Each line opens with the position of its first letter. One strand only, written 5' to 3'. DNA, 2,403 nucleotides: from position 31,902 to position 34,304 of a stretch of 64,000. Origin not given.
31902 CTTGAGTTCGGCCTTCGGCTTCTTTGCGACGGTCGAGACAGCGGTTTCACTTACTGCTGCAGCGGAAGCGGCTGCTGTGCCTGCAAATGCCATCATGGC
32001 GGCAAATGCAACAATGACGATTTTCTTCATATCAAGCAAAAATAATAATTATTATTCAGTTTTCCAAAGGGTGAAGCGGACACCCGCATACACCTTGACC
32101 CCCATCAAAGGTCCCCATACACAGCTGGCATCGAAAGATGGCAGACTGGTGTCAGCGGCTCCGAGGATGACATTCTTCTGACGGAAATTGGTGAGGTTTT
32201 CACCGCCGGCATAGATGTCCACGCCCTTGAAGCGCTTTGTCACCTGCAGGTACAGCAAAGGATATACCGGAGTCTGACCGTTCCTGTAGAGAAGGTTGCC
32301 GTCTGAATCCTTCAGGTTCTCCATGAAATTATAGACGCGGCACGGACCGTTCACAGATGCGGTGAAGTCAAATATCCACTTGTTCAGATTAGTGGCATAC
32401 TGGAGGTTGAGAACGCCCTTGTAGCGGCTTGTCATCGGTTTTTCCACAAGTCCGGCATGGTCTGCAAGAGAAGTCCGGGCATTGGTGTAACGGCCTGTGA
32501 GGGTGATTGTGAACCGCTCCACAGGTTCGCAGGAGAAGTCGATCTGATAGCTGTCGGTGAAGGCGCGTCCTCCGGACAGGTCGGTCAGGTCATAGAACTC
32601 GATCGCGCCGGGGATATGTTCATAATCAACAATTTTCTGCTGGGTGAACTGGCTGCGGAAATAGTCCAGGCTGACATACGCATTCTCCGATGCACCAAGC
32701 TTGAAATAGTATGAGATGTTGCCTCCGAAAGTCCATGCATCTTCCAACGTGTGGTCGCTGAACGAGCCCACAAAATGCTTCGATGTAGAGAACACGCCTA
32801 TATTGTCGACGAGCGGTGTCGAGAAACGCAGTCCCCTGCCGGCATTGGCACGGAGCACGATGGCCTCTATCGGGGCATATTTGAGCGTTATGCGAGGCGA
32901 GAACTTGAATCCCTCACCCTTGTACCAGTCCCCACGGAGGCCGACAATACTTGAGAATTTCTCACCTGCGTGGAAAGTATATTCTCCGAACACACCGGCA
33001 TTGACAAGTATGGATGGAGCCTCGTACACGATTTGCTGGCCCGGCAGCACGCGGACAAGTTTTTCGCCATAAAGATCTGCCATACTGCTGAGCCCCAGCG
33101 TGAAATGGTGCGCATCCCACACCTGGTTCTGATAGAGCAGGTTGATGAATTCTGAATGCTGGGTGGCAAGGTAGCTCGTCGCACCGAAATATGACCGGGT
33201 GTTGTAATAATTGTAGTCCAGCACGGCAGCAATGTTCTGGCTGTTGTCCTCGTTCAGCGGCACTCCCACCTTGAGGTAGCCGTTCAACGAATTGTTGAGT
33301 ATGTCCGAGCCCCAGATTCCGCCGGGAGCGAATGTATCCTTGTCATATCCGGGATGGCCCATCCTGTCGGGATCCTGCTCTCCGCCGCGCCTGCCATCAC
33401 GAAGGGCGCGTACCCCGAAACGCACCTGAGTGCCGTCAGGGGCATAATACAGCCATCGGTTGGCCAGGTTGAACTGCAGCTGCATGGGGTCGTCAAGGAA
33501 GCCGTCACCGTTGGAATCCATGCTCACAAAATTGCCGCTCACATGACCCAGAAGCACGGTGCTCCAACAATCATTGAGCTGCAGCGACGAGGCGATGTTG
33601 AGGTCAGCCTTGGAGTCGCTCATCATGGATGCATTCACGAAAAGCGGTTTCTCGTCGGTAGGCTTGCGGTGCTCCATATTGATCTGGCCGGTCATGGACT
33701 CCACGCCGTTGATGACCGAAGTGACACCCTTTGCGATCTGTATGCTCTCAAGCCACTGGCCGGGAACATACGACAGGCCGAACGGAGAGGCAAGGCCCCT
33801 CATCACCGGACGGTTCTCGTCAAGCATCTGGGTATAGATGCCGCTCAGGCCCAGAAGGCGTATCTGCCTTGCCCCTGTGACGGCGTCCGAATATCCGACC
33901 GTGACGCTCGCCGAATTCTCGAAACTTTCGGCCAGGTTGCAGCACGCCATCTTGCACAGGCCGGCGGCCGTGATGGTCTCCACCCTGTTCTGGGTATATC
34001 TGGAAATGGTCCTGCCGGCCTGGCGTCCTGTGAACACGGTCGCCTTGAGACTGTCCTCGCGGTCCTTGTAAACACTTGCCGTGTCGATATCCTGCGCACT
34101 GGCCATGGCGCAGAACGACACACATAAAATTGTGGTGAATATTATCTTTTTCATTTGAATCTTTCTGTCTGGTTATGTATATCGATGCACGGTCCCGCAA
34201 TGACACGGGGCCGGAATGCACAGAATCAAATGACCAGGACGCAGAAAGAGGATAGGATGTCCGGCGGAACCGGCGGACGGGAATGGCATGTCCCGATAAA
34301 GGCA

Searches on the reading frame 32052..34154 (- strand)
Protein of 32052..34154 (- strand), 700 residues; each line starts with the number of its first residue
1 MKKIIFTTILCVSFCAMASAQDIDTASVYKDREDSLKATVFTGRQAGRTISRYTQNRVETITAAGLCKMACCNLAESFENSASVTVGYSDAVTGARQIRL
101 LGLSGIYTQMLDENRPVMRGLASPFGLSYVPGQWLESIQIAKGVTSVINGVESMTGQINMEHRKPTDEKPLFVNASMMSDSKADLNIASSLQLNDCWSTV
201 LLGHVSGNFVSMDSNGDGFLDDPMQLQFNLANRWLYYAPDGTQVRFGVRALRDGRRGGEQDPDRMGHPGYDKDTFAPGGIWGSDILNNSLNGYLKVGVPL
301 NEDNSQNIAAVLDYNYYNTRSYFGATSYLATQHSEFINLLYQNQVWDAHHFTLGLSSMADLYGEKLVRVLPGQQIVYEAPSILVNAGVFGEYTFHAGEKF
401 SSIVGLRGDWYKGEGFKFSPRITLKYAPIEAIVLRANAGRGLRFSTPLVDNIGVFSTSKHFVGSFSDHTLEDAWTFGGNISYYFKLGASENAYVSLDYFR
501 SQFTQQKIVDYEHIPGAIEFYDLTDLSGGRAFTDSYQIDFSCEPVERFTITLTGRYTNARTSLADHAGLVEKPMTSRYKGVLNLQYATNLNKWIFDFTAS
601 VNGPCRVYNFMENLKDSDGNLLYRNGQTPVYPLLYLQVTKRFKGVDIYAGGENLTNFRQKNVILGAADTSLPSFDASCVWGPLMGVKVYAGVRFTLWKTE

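Call 90: search_protein_families(library=ncbifam, proteins=[window:32052-34154:-], max_evalue=0.00001)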
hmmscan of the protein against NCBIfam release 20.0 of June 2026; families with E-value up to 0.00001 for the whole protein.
window:32052-34154:- (700 aa): 1 family
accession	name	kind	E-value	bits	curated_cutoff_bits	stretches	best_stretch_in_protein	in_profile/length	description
TIGR01783.1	TonB-siderophor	subfamily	1.5e-09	37.1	223.5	1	66-262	14-202/649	TonB-dependent siderophore receptor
